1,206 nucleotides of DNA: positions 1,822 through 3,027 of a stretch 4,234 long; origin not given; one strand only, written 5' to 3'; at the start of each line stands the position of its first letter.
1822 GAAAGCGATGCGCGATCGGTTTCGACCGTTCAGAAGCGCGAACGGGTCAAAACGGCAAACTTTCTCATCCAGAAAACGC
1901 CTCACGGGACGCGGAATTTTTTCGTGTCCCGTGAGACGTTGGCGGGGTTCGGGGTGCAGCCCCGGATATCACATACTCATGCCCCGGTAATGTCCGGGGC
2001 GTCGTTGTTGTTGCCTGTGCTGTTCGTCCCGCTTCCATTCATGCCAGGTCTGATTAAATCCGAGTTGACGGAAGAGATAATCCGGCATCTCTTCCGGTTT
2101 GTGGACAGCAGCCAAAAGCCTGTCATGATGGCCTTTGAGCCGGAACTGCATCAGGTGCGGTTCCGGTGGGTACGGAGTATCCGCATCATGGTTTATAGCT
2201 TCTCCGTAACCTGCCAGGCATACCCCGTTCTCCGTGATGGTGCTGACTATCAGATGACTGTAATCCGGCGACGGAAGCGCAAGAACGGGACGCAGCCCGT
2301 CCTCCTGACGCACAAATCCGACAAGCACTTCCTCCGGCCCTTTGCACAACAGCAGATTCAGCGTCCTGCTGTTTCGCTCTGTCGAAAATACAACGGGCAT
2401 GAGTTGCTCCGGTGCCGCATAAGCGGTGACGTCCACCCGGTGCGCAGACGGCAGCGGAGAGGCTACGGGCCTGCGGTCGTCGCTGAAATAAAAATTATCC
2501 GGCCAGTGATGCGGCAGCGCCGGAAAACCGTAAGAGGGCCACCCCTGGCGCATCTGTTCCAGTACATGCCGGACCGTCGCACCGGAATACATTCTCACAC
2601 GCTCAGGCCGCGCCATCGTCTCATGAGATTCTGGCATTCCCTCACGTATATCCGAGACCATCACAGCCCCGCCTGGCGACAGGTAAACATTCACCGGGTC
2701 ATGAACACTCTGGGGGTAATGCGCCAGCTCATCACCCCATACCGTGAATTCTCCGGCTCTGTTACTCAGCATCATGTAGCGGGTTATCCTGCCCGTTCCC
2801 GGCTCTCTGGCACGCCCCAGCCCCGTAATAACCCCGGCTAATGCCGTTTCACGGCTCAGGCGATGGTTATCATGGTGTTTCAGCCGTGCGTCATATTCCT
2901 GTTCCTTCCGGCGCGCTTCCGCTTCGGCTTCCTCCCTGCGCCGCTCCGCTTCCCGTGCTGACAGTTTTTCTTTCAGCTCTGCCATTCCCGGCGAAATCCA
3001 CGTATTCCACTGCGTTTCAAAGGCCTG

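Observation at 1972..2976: MobA carries a roughly 295-aa C-terminal domain of unknown function after a highly charged coiled-coil linker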

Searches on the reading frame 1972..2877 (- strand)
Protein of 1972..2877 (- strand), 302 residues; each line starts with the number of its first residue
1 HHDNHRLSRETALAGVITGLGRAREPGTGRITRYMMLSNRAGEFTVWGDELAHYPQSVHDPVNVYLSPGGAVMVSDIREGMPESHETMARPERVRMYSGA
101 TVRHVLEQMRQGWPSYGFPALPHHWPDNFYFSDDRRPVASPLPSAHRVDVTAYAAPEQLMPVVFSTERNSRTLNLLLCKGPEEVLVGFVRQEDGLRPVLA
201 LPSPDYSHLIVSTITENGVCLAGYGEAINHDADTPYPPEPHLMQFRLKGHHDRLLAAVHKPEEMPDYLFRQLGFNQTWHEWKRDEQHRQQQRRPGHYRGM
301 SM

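Call 3: search_protein_families(library=pfam, proteins=[window:1972-2856:-], max_evalue=1)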
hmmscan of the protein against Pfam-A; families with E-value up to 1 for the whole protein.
window:1972-2856:- (295 aa): 0 families

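Call 4: search_protein_families(library=ncbifam, proteins=[window:1972-2856:-], max_evalue=1)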
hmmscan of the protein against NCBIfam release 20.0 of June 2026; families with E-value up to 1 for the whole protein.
window:1972-2856:- (295 aa): 0 families

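Call 8: search_solved_structures(query=window:1972-2856:-, max_evalue=10)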
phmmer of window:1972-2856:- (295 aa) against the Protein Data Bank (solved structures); distinct sequences matched with E-value up to 10: 1.
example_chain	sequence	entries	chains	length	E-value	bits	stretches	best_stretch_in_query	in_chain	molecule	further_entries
3ob9_A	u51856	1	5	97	1.6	11.5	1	247-279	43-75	Male-specific lethal 3-like 1 (Drosophila), isoform CRA_c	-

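Call 11: find_homologous_proteins(query=window:1972-2877:-, max_evalue=0.001)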
Query window:1972-2877:- (302 aa): 7 proteins with E <= 0.001 among 1717 candidates.
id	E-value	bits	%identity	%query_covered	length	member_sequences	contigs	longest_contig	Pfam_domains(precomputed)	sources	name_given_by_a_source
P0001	1.9e-208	709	100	100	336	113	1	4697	-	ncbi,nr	ncbi:conjugal transfer protein, partial [Salmonella enterica]|nr:conjugal transfer protein [Salmonel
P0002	1.5e-196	670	94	100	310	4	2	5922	-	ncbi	ncbi:TPA: MobQ family relaxase, partial [Escherichia coli]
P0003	2.6e-194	663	94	100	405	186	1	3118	-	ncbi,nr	ncbi:TPA: conjugal transfer protein, partial [Escherichia coli]|nr:conjugal transfer protein [Escher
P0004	3.1e-186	636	99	90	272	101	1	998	-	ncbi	ncbi:TPA: conjugal transfer protein, partial [Escherichia coli]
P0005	7.1e-103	363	93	56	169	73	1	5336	-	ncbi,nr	ncbi:conjugal transfer protein, partial [Escherichia coli]|nr:conjugal transfer protein [Escherichia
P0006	4.4e-39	153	87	28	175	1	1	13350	-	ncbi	-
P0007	4.5e-6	45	100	10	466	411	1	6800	PF03389.22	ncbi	ncbi:MobQ family relaxase, partial [Escherichia coli]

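Call 12: search_dna_similar(query=window:1972-2877:-, collection=plasmids, mode=protein, max_rows=50, rows=spread, max_evalue=0.01)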
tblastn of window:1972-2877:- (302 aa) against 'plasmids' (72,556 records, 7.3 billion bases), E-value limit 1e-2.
Records with a match: 2609; places in all: 2705; records where one place covers at least 80% of the query: 2329.
Best place of each record, by identity: >=99% 3; 95-99% 23; 90-95% 89; 80-90% 3; <60% 2491.
By first word of the organism name: Escherichia 1720; Salmonella 476; Shigella 130; Serratia 91; Klebsiella 61; Enterobacter 38; Pseudomonas 35; Citrobacter 27; Yersinia 6; uncultured 4; and 10 more.
By predicted mobility (MOB-suite, as given by PLSDB): conjugative 1895; mobilizable 652; non-mobilizable 62.
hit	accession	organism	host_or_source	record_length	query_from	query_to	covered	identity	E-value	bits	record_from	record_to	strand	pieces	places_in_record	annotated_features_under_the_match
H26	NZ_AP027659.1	Escherichia coli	Homo sapiens,whole organism,feces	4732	1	302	100%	99.7%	0e+0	636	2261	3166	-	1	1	mobQ: MobQ family relaxase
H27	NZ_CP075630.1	Escherichia coli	Homo sapiens,stool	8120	2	302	100%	94.7%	0e+0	599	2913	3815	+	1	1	mobQ: MobQ family relaxase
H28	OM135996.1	uncultured bacterium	-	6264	56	302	82%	88.3%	4e-141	445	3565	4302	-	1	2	none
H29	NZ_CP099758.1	Escherichia coli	Homo sapiens,Rectal swab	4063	13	301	96%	41.7%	1e-63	223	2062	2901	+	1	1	mobQ: MobQ family relaxase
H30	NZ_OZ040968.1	Escherichia coli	-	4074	13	301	96%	41.7%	6e-63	221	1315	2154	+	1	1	mobQ: MobQ family relaxase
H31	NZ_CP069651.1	Escherichia coli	Homo sapiens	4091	13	301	96%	41.4%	2e-63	223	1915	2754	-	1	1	mobQ: MobQ family relaxase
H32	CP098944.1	Escherichia coli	culture,Pooled faeces sample collected ...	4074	13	301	96%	41.4%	1e-61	218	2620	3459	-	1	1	none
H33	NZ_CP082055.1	Escherichia coli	Homo sapiens,CSF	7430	13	301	96%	41.4%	1e-61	218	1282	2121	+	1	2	none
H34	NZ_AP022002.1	Escherichia coli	-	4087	13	301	96%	41.0%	8e-61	215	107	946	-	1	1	mobQ: MobQ family relaxase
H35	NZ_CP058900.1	Escherichia coli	Homo sapiens,urine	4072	39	301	87%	41.3%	5e-55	198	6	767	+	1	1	none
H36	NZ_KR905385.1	Escherichia coli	clinical isolate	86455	6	293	95%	35.6%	2e-47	177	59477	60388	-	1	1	LPD7 domain-containing protein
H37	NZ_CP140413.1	Salmonella enterica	-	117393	6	296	96%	34.6%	3e-49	182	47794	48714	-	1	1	LPD7 domain-containing protein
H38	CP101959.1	Escherichia coli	Microbe organism,goat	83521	12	296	94%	34.4%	3e-47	176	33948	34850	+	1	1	DUF5710 domain-containing protein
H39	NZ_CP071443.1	Escherichia coli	Homo sapiens,urine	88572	12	296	94%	34.4%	3e-47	176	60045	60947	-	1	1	LPD7 domain-containing protein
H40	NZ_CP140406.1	Salmonella enterica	-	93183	12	296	94%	34.4%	3e-47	176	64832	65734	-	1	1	LPD7 domain-containing protein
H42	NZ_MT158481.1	Escherichia coli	-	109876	12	296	94%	34.4%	3e-47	176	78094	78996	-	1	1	LPD7 domain-containing protein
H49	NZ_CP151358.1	Shigella sonnei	-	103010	6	293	95%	33.7%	2e-46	174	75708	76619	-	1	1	LPD7 domain-containing protein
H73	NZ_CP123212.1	Pseudomonas amygdali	Aesculus hippocastanum,cell culture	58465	161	280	40%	32.8%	4e-5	53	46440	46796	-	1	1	LPD7 domain-containing protein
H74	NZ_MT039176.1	Serratia proteamaculans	-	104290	183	278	32%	36.4%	1e-6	57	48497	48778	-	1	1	LPD7 domain-containing protein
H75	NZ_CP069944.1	Klebsiella oxytoca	Homo sapiens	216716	198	278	27%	37.3%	3e-3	47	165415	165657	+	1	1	LPD7 domain-containing protein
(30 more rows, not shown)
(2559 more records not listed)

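Call 13: get_annotated_region(hit=H42, flank=6000)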
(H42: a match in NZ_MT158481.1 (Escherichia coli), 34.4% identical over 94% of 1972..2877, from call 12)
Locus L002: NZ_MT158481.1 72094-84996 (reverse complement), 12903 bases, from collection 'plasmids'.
description: Escherichia coli strain 17-AB00587 plasmid p17-AB00587, complete sequence
organism: Escherichia coli (NCBI taxid 562)
taxonomy: Bacteria; Pseudomonadota; Gammaproteobacteria; Enterobacterales; Enterobacteriaceae; Escherichia; Escherichia coli
host: -; source: -; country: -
typing (MOB-suite, as given by PLSDB): conjugative; replicon IncI-gamma/K1; relaxase MOBP,MOBP; mating-pair formation MPF_I
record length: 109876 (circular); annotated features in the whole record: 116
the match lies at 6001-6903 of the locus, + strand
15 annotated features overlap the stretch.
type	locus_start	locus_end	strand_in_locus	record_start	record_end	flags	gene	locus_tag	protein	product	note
CDS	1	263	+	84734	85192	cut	traH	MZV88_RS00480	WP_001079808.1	IncI1-type conjugal transfer lipoprotein TraH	-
CDS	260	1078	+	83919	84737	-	traI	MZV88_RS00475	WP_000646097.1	IncI1-type conjugal transfer lipoprotein TraI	-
CDS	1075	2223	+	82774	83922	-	traJ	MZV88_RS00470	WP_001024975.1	plasmid transfer ATPase TraJ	-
CDS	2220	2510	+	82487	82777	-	-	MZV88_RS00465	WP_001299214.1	hypothetical protein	-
CDS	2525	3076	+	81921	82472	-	-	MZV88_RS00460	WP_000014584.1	phospholipase D family protein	-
CDS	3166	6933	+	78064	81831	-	-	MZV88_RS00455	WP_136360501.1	LPD7 domain-containing protein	-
CDS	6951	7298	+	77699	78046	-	-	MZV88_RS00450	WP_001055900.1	conjugal transfer protein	-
CDS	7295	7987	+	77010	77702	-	-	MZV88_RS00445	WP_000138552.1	DotI/IcmL family type IV secretion protein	-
CDS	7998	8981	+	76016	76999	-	traN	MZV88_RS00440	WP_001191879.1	IncI1-type conjugal transfer protein TraN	-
CDS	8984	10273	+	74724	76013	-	traO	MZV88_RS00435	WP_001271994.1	conjugal transfer protein TraO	-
CDS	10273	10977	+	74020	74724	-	traP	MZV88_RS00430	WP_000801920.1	IncI1-type conjugal transfer protein TraP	-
CDS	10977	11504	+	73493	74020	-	traQ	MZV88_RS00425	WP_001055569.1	conjugal transfer protein TraQ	-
CDS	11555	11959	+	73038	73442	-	traR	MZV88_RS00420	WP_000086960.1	IncI1-type conjugal transfer protein TraR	-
CDS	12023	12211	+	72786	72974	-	traS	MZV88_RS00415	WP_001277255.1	putative conjugal transfer protein TraS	-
CDS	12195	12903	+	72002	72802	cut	traT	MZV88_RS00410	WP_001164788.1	IncI1-type conjugal transfer protein TraT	-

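Call 14: search_protein_representatives(protein=window:1972-2877:-)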
Query: 302 residues. Proteins with E-value up to 0.001 (for the whole library): 57; up to 1e-10: 29; up to 1e-30: 6. The best 57 are listed.
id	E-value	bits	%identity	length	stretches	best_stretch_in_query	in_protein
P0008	5.0e-62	226.7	43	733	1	11-301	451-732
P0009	1.4e-46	176.0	37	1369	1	10-293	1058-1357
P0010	4.7e-36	141.4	47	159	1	153-292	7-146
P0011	6.8e-32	127.7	92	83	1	37-101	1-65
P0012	7.6e-32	127.6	38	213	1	94-297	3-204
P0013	3.3e-31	125.5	34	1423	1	34-292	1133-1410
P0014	4.4e-29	118.5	32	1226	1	79-294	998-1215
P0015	5.0e-29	118.3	48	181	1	177-301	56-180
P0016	1.1e-28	117.2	33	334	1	78-293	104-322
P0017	3.6e-27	112.2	34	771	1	79-292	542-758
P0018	2.5e-26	109.4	88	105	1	246-302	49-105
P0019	3.3e-24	102.5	46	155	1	165-279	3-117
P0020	3.6e-22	95.8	30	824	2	13-291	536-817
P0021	1.8e-21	93.5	49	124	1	186-281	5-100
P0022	3.0e-21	92.7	98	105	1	1-48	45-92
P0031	1.2e-13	67.8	28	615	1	2-292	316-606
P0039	2.3e-09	53.7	27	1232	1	3-292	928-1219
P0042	4.4e-08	49.5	28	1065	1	33-290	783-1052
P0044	9.0e-08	48.5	39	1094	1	170-278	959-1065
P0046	1.7e-07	47.5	34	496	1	121-280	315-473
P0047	2.7e-07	46.9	28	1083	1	7-181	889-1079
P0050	4.1e-06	43.0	33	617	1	152-280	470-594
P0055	3.0e-05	40.2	33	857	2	160-280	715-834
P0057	4.5e-05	39.6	36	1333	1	161-280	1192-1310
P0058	1.8e-04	37.6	34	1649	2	174-278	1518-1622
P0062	7.4e-04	35.6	32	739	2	170-280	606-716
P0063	7.8e-04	35.5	34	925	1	161-280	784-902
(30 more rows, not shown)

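Call 17: search_protein_families(library=pfam, proteins=[L002:3166-6930:+, P0008, P0009, P0013, P0014, P0017, P0020, P0031, P0039], max_evalue=0.001)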
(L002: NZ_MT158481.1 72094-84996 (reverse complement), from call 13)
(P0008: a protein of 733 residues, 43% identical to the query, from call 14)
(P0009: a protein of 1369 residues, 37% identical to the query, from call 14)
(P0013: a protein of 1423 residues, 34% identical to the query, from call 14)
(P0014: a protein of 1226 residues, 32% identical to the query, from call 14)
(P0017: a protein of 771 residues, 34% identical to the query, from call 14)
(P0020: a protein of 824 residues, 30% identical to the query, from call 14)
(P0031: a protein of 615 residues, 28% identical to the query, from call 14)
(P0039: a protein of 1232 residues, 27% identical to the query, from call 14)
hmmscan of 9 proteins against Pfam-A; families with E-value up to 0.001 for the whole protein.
L002:3166-6930:+ (1255 aa): 3 families
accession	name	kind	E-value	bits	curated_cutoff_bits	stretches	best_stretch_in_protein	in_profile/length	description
PF18821.6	LPD7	-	4.4e-14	52.7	27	1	776-861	11-88/92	Large polyvalent protein-associated domain 7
PF18974.5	DUF5710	-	1.3e-08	34.9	26.5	1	8-59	1-44/44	Domain of unknown function (DUF5710)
PF13362.12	Toprim_3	-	5.9e-05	23.9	27.2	1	266-365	4-94/95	Toprim domain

P0008 (733 aa): 1 family
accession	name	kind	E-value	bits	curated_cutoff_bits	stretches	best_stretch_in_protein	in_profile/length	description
PF03389.21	MobA_MobL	-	3.5e-70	236.7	26.7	1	36-231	2-224/224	MobA/MobL family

P0009 (1369 aa): 2 families
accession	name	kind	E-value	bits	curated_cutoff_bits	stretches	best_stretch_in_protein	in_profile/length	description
PF18821.6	LPD7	-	1.2e-13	51.2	27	1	859-950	4-91/92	Large polyvalent protein-associated domain 7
PF18974.5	DUF5710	-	1.2e-07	31.8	26.5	1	6-57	1-44/44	Domain of unknown function (DUF5710)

P0013 (1423 aa): 2 families
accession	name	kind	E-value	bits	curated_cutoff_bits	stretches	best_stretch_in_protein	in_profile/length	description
PF18821.6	LPD7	-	1e-13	51.5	27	1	903-996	4-89/92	Large polyvalent protein-associated domain 7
PF18974.5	DUF5710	-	1.6e-11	44.2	26.5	1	6-58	1-44/44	Domain of unknown function (DUF5710)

P0014 (1226 aa): 1 family
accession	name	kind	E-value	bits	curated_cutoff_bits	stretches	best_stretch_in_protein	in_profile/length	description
PF18821.6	LPD7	-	2.3e-13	50.4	27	1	723-815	2-88/92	Large polyvalent protein-associated domain 7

P0017 (771 aa): 1 family
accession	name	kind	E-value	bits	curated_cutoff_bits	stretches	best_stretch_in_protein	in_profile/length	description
PF18821.6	LPD7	-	2.5e-13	50.2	27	1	250-335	9-89/92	Large polyvalent protein-associated domain 7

P0020 (824 aa): 1 family
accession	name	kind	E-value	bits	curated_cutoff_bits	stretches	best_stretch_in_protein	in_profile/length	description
PF03389.21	MobA_MobL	-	3.5e-72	243.3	26.7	1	11-206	2-224/224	MobA/MobL family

P0031 (615 aa): 1 family
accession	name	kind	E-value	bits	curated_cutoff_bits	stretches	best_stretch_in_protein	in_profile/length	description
PF03389.21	MobA_MobL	-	1.1e-69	235.1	26.7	1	18-213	2-224/224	MobA/MobL family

P0039 (1232 aa): 2 families
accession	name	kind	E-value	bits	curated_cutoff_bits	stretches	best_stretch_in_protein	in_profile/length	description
PF18821.6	LPD7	-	3.4e-12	46.6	27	1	752-840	9-88/92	Large polyvalent protein-associated domain 7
PF18974.5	DUF5710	-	2.1e-08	34.2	26.5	1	8-59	1-44/44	Domain of unknown function (DUF5710)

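Call 18: search_protein_families(library=pfam, proteins=[P0042, P0044, P0046, P0047, P0050, P0055, P0057, P0058, P0062, P0063], max_evalue=0.001)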
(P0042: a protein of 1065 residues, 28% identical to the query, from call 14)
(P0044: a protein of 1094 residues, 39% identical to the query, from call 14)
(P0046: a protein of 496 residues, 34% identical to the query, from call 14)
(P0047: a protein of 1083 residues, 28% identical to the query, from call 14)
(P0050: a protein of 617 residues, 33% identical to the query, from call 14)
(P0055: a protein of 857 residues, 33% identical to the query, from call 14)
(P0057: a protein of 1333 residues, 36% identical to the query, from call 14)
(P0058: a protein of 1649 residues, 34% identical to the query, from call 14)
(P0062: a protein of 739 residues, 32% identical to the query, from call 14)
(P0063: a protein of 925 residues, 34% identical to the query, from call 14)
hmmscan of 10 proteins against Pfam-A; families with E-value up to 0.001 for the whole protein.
P0042 (1065 aa): 3 families
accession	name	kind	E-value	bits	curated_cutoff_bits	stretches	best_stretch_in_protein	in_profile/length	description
PF18821.6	LPD7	-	1.3e-12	48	27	1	592-668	12-84/92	Large polyvalent protein-associated domain 7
PF18974.5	DUF5710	-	4e-10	39.7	26.5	1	9-60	2-44/44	Domain of unknown function (DUF5710)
PF13362.12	Toprim_3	-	2.4e-06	28.4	27.2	1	261-365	4-95/95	Toprim domain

P0044 (1094 aa): 2 families
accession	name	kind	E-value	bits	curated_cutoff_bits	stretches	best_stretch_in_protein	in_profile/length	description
PF18821.6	LPD7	-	3.3e-14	53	27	1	604-698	3-91/92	Large polyvalent protein-associated domain 7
PF18974.5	DUF5710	-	3.3e-08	33.5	26.5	1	7-56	2-42/44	Domain of unknown function (DUF5710)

P0046 (496 aa): 1 family
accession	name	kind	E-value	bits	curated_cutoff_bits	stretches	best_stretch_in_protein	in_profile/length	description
PF18821.6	LPD7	-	1.7e-08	34.8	27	1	8-65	36-92/92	Large polyvalent protein-associated domain 7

P0047 (1083 aa): 2 families
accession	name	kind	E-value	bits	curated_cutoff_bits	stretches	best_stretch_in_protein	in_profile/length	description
PF18821.6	LPD7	-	5e-10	39.6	27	1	702-785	12-88/92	Large polyvalent protein-associated domain 7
PF13362.12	Toprim_3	-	5.4e-07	30.4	27.2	1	201-301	4-95/95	Toprim domain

P0050 (617 aa): 1 family
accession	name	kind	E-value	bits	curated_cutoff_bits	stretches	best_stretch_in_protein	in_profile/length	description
PF18821.6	LPD7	-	2.5e-15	56.6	27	1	120-216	3-92/92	Large polyvalent protein-associated domain 7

P0055 (857 aa): 1 family
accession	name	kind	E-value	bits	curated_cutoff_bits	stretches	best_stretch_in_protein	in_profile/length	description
PF18821.6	LPD7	-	5.7e-16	58.7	27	1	332-423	4-91/92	Large polyvalent protein-associated domain 7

P0057 (1333 aa): 3 families
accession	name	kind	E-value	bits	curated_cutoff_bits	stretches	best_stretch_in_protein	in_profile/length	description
PF18821.6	LPD7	-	1.9e-14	53.8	27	1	834-920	9-91/92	Large polyvalent protein-associated domain 7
PF18974.5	DUF5710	-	1.5e-09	37.8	26.5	1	215-266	2-44/44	Domain of unknown function (DUF5710)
PF13362.12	Toprim_3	-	6.1e-05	23.8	27.2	1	474-571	5-93/95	Toprim domain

P0058 (1649 aa): 7 families
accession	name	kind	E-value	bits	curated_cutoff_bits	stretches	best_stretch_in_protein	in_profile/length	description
PF18821.6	LPD7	-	2.8e-13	50.1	27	1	1158-1243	10-90/92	Large polyvalent protein-associated domain 7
PF02796.21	HTH_7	-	1.1e-07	32.3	23.8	1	470-503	11-44/45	Helix-turn-helix domain of resolvase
PF13362.12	Toprim_3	-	8.9e-05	23.3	27.2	1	268-367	5-95/95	Toprim domain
PF13384.12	HTH_23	-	0.0001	22.4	24.6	1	472-505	9-42/50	Homeodomain-like domain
PF18974.5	DUF5710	-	0.00019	21.5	26.5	0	9-59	3-44/44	Domain of unknown function (DUF5710)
PF13551.12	HTH_29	-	0.00035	21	28.1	1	472-507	3-39/64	Winged helix-turn helix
PF19610.4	DUF6115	-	0.00086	20.1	27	0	456-498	86-128/134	Family of unknown function (DUF6115)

P0062 (739 aa): 1 family
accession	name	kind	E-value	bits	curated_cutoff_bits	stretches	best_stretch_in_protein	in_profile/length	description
PF18821.6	LPD7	-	7.1e-16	58.4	27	1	212-304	3-91/92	Large polyvalent protein-associated domain 7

P0063 (925 aa): 1 family
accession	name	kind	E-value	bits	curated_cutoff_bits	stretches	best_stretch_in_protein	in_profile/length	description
PF18821.6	LPD7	-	9e-16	58.1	27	1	350-439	6-91/92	Large polyvalent protein-associated domain 7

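Call 30: search_solved_structures(query=A1, max_evalue=10)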
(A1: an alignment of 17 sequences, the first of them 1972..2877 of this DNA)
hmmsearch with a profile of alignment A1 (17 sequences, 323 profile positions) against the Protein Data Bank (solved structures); distinct sequences matched with E-value up to 10: 5.
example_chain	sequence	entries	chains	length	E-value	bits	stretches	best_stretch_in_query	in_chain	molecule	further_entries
6jpp_A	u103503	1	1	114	0.037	16.3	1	120-195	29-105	Engulfment and cell motility protein 1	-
9s2e_YB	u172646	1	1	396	0.19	13.9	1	78-196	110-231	Probable splicing factor YJU2B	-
9lx0_A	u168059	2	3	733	0.76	12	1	121-195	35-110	Engulfment and cell motility protein 1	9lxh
7dpa_C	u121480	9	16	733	0.76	12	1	121-195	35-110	Engulfment and cell motility protein 1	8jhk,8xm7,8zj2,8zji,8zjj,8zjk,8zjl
6tgb_B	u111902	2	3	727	0.77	11.9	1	122-195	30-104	Engulfment and cell motility protein 1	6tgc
